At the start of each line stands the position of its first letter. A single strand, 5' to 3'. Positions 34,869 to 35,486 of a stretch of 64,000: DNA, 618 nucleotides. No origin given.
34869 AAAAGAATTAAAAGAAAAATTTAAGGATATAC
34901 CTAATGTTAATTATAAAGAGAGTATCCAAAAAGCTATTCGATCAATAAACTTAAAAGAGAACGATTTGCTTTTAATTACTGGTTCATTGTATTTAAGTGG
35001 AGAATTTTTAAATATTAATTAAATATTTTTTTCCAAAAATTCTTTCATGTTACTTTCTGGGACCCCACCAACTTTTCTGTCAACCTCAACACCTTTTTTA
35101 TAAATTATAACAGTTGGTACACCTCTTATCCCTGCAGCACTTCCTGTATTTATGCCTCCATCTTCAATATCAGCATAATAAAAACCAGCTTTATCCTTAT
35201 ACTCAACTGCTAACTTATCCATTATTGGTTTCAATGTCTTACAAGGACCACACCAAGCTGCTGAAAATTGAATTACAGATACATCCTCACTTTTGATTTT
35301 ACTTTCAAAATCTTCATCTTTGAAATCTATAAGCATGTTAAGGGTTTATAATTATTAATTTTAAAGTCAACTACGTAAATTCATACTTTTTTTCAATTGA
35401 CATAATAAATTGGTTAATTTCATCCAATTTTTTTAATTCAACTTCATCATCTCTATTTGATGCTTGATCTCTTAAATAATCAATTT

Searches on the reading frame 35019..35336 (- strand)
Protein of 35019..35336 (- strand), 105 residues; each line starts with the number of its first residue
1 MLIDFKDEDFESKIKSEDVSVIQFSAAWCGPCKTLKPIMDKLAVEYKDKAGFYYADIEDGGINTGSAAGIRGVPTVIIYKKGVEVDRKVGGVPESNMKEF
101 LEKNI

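Call 100: search_dna_similar(query=window:35019-35336:-, collection=plasmids, mode=protein, max_rows=40, max_evalue=1e-15)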
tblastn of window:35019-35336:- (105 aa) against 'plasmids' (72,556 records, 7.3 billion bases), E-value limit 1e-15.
Records with a match: 19; places in all: 19; records where one place covers at least 80% of the query: 19.
Best place of each record, by identity: <60% 19.
By first word of the organism name: Escherichia 6; Enterobacter 2; Citrobacter 2; Salmonella 2; Klebsiella 2; Proteus 2; Staphylococcus 1; Kosakonia 1; Aeromonas 1.
By predicted mobility (MOB-suite, as given by PLSDB): non-mobilizable 17; mobilizable 2.
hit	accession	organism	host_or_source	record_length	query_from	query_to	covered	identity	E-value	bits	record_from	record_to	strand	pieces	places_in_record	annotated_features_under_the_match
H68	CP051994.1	Staphylococcus aureus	Homo sapiens,respiratory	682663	2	105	99%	36.5%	6e-17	81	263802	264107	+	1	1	trxA: thioredoxin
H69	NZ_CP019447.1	Kosakonia cowanii JCM 10956 = DSM 18146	-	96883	2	105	99%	36.4%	2e-16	79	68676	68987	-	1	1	trxA: thioredoxin TrxA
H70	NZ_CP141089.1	Escherichia coli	Homo sapiens,Infected Human Urine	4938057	2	105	99%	36.4%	2e-16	79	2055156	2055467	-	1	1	none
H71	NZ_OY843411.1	Escherichia coli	hen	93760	2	105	99%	36.4%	3e-16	79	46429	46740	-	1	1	trxA: thioredoxin TrxA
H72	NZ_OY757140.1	Escherichia coli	hen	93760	2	105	99%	36.4%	3e-16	79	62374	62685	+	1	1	trxA: thioredoxin TrxA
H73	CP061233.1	Escherichia coli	Sheep,cell culture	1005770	2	105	99%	36.4%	3e-16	79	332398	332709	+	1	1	trxA: thioredoxin TrxA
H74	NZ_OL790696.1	Escherichia coli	-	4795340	2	105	99%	36.4%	3e-16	79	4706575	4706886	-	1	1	none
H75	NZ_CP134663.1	Escherichia coli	Larus michahellis,bacteria,cloaca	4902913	2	105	99%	36.4%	3e-16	79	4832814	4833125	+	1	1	none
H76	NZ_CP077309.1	Enterobacter hormaechei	-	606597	2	105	99%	36.4%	4e-16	79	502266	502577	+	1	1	trxA: thioredoxin TrxA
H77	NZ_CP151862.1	Citrobacter freundii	-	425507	2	105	99%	36.4%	4e-16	79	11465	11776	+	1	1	trxA: thioredoxin TrxA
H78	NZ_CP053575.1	Citrobacter sp. TSA-1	cell culture,laboratory stock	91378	2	105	99%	36.4%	4e-16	79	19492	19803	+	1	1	trxA: thioredoxin TrxA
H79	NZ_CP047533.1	Salmonella enterica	Clam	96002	2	105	99%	36.4%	5e-16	79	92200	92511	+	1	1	trxA: thioredoxin TrxA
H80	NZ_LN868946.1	Salmonella enterica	Homo sapiens,feces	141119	2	105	99%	36.4%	5e-16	79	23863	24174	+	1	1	trxA: thioredoxin TrxA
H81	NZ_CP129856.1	Klebsiella pneumoniae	Homo sapiens,whole organism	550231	2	105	99%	36.2%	2e-16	79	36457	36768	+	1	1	trxA: thioredoxin TrxA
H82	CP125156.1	Klebsiella pneumoniae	-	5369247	2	105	99%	36.2%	2e-16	79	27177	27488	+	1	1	trxA: thioredoxin TrxA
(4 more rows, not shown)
